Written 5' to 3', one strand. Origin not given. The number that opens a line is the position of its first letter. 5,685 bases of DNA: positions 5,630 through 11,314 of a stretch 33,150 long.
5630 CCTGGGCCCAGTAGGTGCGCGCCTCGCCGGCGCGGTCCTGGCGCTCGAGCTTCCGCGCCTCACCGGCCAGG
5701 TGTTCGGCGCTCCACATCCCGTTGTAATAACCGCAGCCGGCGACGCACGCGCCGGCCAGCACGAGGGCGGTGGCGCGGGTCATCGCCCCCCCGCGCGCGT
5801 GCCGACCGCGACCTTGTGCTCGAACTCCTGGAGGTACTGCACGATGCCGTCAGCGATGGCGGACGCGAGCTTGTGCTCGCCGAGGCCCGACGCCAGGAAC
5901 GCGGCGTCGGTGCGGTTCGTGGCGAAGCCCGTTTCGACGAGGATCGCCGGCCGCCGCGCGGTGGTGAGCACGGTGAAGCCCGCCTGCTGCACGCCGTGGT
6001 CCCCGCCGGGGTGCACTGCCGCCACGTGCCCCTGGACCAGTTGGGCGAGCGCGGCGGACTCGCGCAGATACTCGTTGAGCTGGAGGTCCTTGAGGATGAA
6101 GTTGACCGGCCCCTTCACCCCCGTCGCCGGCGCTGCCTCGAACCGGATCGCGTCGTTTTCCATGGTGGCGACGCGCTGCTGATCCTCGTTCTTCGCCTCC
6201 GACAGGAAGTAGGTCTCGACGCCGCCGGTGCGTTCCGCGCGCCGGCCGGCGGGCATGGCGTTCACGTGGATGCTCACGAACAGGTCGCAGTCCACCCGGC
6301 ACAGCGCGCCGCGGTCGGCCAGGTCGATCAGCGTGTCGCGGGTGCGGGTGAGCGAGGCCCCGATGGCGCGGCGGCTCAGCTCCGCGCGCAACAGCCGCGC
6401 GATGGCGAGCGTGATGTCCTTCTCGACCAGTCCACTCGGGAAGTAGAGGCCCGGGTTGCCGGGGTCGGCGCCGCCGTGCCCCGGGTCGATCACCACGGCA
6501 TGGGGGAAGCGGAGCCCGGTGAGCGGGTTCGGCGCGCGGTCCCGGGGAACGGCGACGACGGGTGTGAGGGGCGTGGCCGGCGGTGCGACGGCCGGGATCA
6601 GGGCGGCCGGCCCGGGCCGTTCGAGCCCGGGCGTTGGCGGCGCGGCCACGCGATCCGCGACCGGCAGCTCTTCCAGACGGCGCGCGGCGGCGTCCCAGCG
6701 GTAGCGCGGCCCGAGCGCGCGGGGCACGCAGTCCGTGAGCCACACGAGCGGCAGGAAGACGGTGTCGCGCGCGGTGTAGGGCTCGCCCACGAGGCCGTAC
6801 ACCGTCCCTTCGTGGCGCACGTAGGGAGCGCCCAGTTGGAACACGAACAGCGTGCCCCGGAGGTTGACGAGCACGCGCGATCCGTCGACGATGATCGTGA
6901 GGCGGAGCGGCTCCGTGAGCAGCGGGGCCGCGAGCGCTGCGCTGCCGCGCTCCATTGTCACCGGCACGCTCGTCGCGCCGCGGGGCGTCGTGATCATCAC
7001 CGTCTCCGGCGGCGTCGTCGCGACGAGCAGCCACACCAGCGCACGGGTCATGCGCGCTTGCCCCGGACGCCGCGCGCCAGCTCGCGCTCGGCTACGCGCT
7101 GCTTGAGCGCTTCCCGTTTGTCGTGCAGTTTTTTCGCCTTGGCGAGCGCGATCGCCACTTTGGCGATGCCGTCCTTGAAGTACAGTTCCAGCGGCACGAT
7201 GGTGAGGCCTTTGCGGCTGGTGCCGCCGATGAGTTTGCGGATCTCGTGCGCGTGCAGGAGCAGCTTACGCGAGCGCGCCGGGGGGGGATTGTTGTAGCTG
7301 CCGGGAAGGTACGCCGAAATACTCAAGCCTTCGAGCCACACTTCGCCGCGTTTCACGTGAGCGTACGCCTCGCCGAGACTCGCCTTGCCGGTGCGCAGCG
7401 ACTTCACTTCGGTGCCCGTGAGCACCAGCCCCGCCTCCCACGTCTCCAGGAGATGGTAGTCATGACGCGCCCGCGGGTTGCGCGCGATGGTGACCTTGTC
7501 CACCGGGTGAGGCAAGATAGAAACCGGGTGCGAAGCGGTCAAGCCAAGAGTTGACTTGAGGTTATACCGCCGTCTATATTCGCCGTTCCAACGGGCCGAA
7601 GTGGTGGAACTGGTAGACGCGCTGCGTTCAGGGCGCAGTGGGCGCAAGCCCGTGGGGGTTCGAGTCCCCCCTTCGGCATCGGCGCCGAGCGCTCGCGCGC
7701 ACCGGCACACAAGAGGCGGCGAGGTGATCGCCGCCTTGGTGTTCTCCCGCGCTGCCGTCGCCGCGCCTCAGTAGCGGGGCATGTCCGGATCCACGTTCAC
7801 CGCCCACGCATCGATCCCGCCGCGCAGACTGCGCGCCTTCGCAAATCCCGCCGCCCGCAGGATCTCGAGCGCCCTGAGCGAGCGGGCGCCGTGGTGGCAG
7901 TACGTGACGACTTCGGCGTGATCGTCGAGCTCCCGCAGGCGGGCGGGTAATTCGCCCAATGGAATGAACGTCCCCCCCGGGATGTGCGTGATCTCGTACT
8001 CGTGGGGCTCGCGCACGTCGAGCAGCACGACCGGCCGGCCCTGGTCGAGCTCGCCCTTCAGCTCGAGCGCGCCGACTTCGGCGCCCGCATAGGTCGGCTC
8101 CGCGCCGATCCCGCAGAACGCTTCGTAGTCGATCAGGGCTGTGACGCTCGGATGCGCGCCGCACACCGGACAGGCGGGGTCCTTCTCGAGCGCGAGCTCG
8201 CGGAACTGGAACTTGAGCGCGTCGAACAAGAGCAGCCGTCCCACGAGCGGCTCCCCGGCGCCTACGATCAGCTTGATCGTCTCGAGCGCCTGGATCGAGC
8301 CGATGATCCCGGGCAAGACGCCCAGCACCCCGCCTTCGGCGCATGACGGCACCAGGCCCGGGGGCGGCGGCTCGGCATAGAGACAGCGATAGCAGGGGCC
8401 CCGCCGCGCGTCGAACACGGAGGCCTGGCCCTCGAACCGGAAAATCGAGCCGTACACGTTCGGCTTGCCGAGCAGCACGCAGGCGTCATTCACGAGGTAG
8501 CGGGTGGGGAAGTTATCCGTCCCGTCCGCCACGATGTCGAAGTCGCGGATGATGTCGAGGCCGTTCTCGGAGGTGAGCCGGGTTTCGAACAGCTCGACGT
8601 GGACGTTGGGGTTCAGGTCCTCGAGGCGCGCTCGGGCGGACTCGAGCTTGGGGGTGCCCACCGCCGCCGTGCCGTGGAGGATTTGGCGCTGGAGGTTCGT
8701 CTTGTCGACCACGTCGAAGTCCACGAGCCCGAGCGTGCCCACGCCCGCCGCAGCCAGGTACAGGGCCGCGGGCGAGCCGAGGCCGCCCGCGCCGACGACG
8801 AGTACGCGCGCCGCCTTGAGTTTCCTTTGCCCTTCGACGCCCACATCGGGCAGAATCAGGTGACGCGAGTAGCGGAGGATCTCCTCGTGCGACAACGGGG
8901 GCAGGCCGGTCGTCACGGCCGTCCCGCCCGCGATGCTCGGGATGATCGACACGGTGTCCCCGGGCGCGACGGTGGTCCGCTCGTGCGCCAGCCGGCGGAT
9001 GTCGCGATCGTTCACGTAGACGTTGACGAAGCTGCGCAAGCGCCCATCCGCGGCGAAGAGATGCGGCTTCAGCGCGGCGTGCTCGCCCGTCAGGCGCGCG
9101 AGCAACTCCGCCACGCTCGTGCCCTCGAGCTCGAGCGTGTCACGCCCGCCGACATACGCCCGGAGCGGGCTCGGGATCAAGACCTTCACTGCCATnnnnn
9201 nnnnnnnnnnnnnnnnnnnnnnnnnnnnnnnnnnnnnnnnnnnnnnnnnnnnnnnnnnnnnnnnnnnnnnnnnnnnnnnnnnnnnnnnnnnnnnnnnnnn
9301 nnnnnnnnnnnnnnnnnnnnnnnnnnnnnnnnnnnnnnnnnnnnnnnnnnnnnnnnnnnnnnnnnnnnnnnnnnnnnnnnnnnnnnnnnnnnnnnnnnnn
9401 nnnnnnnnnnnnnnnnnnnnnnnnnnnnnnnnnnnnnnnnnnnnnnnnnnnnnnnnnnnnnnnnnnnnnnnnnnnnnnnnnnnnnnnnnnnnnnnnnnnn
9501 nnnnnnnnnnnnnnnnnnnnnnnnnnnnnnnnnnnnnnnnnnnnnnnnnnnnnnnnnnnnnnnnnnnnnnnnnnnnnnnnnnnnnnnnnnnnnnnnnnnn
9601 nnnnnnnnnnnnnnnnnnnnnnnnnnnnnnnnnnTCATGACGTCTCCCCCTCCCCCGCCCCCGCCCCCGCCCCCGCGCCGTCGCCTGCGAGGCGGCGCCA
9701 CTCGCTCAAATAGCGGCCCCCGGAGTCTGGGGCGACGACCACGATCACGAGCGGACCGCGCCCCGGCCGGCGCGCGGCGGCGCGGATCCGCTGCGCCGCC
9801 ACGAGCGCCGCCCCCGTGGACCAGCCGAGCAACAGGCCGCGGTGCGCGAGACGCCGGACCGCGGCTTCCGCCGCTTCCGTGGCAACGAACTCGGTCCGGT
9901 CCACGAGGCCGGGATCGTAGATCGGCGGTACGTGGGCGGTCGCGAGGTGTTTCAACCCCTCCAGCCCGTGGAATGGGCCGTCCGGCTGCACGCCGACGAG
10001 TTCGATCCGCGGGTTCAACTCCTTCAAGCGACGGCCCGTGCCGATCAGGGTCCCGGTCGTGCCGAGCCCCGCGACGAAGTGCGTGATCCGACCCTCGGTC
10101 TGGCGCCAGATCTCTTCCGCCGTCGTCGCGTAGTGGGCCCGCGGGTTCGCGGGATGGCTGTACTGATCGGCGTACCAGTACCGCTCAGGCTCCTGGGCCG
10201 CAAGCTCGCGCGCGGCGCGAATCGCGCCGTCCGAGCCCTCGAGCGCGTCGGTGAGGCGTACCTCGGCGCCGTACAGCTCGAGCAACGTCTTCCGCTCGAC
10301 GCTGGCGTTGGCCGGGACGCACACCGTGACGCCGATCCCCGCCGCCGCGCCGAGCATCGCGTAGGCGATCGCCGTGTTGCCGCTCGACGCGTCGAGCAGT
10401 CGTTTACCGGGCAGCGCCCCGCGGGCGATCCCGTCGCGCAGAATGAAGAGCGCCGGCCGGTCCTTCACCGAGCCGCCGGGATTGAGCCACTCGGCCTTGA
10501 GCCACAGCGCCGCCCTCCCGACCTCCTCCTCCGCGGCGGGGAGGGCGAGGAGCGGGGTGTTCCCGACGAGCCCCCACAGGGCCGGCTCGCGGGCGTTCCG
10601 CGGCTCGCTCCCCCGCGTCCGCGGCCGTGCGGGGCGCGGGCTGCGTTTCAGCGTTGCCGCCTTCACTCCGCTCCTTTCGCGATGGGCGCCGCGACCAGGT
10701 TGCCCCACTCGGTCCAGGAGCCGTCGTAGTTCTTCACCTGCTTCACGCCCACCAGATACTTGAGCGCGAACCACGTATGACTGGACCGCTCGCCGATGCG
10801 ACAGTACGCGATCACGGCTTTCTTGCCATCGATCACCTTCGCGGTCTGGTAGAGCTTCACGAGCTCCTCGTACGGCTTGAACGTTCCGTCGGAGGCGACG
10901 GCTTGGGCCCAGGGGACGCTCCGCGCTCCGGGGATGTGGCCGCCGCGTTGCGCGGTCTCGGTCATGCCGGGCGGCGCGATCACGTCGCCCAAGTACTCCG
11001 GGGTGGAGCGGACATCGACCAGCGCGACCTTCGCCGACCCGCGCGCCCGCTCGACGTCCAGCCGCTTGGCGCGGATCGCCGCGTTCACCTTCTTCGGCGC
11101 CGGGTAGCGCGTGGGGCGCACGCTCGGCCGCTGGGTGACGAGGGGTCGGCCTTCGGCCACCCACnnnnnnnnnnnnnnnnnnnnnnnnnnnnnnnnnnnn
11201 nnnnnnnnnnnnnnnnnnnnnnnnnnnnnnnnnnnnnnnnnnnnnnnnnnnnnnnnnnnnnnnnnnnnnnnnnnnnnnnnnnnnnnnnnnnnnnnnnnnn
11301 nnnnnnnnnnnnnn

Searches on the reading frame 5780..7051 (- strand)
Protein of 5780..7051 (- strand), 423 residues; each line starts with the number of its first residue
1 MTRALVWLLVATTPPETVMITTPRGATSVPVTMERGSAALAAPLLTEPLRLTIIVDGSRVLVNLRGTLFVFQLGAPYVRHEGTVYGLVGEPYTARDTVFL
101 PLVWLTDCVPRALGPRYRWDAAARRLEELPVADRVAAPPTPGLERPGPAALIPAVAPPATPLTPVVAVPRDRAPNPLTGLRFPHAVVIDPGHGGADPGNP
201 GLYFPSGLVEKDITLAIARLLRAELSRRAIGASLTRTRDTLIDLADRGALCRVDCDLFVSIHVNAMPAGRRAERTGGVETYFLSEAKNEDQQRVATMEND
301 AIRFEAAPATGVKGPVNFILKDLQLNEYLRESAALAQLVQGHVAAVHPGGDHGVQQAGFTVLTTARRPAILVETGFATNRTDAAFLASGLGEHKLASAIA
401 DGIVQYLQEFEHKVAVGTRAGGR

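Call 14: search_protein_families(library=pfam, proteins=[window:5780-7051:-], max_evalue=0.0001)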
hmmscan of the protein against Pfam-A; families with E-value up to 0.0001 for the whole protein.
window:5780-7051:- (423 aa): 1 family
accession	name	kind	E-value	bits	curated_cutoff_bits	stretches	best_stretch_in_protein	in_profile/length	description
PF01520.23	Amidase_3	-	1.1e-39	136.7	27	1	186-404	1-173/174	N-acetylmuramoyl-L-alanine amidase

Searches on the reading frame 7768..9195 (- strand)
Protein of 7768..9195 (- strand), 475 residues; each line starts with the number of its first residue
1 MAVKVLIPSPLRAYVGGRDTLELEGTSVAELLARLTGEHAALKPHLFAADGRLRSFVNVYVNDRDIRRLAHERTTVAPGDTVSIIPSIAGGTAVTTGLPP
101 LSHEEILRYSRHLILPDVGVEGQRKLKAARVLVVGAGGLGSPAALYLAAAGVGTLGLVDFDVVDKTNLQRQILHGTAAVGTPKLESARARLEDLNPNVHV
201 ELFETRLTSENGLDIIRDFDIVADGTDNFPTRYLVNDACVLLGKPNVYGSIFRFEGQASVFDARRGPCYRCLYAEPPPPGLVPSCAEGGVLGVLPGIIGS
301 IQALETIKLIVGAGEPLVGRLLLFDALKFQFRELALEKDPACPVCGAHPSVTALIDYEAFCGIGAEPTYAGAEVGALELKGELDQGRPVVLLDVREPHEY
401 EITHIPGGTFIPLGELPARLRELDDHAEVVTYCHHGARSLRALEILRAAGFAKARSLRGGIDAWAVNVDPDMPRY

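Call 14: search_protein_families(library=pfam, proteins=[window:7768-9195:-], max_evalue=0.0001)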
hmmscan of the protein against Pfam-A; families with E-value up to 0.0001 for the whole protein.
window:7768-9195:- (475 aa): 3 families
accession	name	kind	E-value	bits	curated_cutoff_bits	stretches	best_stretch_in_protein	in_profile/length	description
PF00899.27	ThiF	-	6.9e-85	284.4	28.1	1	109-344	1-238/238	ThiF family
PF00581.25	Rhodanese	-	9.6e-20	71.4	22.2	1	378-465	4-100/102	Rhodanese-like domain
PF02597.26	ThiS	-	2.8e-13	50.6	22.5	1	5-91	1-76/76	ThiS family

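Call 39: find_encoding_contigs(protein=window:7768-9195:-, flank=10000, max_places=3)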
Protein window:7768-9195:- (475 aa): no gene with exactly this product is on record in the collection.

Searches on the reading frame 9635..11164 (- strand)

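Call 14: search_protein_families(library=pfam, proteins=[window:9635-11164:-], max_evalue=0.0001)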
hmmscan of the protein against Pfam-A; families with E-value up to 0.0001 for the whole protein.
window:9635-11164:- (509 aa): 1 family
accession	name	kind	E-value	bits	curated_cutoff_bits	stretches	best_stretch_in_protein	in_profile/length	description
PF00291.31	PALP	-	7.7e-67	226.1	35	1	198-476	3-293/295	Pyridoxal-phosphate dependent enzyme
